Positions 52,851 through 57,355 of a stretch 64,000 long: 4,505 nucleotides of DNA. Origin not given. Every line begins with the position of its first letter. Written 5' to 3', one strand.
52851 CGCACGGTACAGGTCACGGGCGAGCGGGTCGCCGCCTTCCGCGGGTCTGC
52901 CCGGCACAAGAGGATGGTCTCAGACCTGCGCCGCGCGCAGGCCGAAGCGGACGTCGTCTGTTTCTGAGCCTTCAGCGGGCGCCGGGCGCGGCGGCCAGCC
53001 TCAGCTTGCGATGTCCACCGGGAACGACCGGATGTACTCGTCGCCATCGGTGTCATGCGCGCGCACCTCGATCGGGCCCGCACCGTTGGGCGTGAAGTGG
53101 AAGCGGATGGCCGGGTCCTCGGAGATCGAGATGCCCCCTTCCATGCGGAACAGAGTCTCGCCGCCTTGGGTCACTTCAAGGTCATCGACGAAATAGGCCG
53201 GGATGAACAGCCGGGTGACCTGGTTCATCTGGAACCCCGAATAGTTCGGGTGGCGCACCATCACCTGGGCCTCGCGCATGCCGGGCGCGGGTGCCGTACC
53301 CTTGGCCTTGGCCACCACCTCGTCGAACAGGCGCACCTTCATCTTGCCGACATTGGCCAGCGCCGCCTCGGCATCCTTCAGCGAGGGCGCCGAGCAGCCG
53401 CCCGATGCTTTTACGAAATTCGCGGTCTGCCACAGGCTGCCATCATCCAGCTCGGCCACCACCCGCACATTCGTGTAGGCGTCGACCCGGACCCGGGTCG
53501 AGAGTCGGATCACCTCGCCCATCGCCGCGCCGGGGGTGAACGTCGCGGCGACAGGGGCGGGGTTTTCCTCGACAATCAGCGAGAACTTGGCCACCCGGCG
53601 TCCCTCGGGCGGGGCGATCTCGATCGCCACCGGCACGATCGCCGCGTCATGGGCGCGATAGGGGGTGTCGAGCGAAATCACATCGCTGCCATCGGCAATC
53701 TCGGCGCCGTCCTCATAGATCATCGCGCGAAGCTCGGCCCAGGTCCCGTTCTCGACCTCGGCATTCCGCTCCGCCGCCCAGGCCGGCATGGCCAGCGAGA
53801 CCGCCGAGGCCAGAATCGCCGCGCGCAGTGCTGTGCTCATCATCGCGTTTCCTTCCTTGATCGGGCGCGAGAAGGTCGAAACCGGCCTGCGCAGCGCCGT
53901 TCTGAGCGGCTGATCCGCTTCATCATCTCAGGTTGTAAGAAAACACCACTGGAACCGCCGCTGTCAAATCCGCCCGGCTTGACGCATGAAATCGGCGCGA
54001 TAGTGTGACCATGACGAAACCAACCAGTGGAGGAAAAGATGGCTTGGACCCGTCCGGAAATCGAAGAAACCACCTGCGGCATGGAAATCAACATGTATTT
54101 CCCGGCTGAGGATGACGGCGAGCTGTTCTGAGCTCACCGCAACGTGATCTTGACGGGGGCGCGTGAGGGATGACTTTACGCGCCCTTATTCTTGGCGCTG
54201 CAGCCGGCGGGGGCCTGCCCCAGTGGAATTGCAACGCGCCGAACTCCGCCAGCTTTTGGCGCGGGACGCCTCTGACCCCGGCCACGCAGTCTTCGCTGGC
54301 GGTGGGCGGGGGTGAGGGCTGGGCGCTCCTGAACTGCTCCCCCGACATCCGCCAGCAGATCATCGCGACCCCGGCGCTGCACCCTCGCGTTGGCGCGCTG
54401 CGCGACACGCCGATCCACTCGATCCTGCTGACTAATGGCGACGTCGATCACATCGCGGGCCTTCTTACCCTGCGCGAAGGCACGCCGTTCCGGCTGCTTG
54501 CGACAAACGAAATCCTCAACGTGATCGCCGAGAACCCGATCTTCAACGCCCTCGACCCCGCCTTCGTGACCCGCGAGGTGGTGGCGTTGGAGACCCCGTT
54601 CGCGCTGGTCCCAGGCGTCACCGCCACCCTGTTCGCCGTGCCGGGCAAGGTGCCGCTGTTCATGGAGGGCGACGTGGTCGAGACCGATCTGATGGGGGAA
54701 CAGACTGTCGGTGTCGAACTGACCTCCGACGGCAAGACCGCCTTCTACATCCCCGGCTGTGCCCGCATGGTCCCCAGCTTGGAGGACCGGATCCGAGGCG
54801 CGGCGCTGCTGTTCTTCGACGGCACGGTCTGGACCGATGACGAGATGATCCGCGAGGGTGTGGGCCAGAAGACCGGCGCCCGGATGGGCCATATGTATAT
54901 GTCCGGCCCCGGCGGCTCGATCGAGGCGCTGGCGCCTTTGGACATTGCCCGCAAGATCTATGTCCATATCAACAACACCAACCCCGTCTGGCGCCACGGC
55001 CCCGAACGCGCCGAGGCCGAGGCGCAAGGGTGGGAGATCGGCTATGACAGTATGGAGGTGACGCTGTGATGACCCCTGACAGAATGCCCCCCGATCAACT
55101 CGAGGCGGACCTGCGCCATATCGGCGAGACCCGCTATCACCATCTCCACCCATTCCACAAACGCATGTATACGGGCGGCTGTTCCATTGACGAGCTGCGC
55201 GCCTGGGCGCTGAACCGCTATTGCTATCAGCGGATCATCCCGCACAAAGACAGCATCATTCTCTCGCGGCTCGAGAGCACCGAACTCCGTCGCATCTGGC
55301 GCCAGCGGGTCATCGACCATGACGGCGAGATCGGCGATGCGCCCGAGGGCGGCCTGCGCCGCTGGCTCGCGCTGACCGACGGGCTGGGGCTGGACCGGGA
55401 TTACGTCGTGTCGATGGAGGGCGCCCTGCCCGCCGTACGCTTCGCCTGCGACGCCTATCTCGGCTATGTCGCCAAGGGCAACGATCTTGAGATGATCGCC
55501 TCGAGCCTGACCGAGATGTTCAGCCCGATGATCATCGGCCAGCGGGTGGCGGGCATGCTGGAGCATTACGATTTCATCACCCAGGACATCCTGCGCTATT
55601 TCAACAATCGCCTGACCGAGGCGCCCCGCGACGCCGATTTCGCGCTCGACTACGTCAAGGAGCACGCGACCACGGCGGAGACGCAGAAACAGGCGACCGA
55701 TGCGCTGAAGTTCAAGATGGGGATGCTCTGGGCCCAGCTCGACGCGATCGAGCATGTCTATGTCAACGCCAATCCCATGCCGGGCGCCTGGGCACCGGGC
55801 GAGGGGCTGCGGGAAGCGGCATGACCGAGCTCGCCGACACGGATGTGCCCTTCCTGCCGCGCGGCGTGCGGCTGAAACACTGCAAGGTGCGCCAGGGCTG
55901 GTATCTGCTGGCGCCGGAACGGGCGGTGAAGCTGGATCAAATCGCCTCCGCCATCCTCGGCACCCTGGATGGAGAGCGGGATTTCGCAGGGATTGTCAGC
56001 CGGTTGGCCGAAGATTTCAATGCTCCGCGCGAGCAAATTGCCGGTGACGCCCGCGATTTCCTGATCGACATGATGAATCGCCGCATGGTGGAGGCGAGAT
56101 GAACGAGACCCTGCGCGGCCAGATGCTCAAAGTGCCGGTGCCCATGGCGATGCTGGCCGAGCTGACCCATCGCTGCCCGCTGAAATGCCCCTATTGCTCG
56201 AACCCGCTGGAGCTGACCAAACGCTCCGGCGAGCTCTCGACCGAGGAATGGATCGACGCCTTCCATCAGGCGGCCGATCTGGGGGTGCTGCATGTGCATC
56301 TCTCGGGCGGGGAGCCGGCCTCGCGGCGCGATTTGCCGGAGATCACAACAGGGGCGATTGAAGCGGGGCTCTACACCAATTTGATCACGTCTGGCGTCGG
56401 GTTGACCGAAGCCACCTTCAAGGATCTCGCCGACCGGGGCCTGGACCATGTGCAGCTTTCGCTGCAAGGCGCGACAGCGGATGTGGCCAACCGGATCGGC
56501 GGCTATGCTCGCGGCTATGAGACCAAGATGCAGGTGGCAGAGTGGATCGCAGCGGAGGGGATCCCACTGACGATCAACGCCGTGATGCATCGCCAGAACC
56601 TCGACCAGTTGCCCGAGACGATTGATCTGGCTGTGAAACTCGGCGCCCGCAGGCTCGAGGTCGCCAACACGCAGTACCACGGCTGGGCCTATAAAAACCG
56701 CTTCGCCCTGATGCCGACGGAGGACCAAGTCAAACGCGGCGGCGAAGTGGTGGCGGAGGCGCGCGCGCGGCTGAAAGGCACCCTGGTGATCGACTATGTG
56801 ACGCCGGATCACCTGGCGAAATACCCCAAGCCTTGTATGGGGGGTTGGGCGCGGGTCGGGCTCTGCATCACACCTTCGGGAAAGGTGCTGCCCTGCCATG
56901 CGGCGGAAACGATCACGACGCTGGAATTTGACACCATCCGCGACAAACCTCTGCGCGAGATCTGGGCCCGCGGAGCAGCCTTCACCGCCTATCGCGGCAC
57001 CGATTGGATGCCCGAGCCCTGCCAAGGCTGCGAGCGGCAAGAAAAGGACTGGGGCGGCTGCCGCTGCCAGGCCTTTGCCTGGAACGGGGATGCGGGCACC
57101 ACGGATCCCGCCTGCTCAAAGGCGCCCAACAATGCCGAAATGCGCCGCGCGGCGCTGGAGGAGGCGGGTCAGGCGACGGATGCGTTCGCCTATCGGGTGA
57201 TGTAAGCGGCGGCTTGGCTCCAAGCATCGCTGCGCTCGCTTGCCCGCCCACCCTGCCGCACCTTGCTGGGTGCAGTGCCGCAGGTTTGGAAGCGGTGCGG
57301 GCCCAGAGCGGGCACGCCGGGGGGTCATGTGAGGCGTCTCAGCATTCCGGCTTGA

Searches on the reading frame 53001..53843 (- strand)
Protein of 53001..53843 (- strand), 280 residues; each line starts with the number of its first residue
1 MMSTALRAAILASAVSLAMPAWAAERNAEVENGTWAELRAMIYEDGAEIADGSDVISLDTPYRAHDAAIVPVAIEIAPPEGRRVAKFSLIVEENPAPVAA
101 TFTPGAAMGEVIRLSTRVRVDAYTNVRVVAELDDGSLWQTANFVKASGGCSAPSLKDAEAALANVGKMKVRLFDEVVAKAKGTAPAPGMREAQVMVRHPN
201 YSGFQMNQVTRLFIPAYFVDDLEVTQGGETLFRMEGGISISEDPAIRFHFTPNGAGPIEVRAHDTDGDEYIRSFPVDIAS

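Call 15: search_protein_families(library=pfam, proteins=[window:53001-53843:-], max_evalue=0.001)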
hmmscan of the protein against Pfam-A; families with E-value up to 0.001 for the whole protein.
window:53001-53843:- (280 aa): 2 families
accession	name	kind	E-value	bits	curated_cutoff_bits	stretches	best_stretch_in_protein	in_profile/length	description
PF13501.12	SoxY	-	1.2e-28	100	28.4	1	47-150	8-112/112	Sulfur oxidation protein SoxY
PF08770.17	SoxZ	-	7.4e-24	83.7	25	1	188-270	10-93/98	Sulphur oxidation protein SoxZ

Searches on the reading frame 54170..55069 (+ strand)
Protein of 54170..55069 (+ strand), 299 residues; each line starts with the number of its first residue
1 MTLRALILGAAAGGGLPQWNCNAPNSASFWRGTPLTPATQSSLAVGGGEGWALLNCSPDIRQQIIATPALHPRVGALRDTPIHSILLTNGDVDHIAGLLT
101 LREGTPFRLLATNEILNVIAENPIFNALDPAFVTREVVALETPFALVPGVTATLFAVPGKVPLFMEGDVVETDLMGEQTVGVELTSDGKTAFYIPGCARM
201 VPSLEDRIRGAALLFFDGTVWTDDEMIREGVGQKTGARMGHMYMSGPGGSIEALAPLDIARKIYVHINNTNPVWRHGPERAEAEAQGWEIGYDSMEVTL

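Call 15: search_protein_families(library=pfam, proteins=[window:54170-55069:+], max_evalue=0.001)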
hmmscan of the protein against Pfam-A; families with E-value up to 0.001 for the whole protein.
window:54170-55069:+ (299 aa): 2 families
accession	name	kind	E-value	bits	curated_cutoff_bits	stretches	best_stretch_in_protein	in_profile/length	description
PF12706.13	Lactamase_B_2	-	8.5e-37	127.1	27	1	51-267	2-200/200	Beta-lactamase superfamily domain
PF00753.33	Lactamase_B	-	0.00013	22.4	22.7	1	38-128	4-90/196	Metallo-beta-lactamase superfamily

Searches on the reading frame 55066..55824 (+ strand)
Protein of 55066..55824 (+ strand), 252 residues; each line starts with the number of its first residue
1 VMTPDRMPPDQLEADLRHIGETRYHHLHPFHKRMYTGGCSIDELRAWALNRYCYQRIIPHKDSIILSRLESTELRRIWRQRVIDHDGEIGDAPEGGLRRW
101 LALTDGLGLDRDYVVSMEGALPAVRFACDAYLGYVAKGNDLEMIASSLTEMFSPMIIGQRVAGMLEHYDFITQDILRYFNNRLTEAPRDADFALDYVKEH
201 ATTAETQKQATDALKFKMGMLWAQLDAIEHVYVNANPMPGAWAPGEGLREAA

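Call 15: search_protein_families(library=pfam, proteins=[window:55066-55824:+], max_evalue=0.001)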
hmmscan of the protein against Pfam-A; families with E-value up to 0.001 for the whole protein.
window:55066-55824:+ (252 aa): 1 family
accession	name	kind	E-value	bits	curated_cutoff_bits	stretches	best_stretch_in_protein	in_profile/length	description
PF03070.21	TENA_THI-4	-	7.7e-46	157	22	1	14-226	2-209/210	TENA/THI-4/PQQC family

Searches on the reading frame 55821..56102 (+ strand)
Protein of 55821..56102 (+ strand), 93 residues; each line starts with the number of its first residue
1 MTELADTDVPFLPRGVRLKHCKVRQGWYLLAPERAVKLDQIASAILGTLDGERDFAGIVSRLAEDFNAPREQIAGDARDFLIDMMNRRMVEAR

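Call 71: search_protein_families(library=pfam, proteins=[window:55821-56102:+], max_evalue=0.001)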
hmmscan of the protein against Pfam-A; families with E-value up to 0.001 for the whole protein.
window:55821-56102:+ (93 aa): 2 families
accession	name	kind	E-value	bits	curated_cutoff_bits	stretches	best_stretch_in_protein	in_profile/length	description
PF05402.18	PqqD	-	9e-13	48.8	23.4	1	27-90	2-67/67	Coenzyme PQQ synthesis protein D (PqqD)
PF21782.3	PKMT_2nd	-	0.00044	21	27.8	1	34-76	26-68/98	PKMT, C-terminal winged helix domain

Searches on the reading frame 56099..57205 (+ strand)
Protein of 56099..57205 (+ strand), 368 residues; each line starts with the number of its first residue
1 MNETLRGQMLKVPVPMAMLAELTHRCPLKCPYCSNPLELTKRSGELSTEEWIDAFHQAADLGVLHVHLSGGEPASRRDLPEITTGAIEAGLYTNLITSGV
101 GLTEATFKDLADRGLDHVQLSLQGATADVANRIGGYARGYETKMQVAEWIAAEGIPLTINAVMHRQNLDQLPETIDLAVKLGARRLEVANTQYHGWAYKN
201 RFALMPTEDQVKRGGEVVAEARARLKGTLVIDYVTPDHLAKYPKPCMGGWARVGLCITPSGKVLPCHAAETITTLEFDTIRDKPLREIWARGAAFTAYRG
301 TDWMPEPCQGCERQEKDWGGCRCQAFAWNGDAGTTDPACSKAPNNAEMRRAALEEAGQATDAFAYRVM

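Call 15: search_protein_families(library=pfam, proteins=[window:56099-57205:+], max_evalue=0.001)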
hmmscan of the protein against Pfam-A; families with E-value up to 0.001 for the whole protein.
window:56099-57205:+ (368 aa): 3 families
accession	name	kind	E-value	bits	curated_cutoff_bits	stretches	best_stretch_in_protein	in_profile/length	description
PF04055.27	Radical_SAM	-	3.5e-27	96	29.5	1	22-178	3-166/166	Radical SAM superfamily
PF13186.11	SPASM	-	1.9e-07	31.7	21.5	1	252-312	5-67/67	Iron-sulfur cluster-binding domain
PF13353.11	Fer4_12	-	0.00014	22.6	22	1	24-75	13-65/137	4Fe-4S single cluster domain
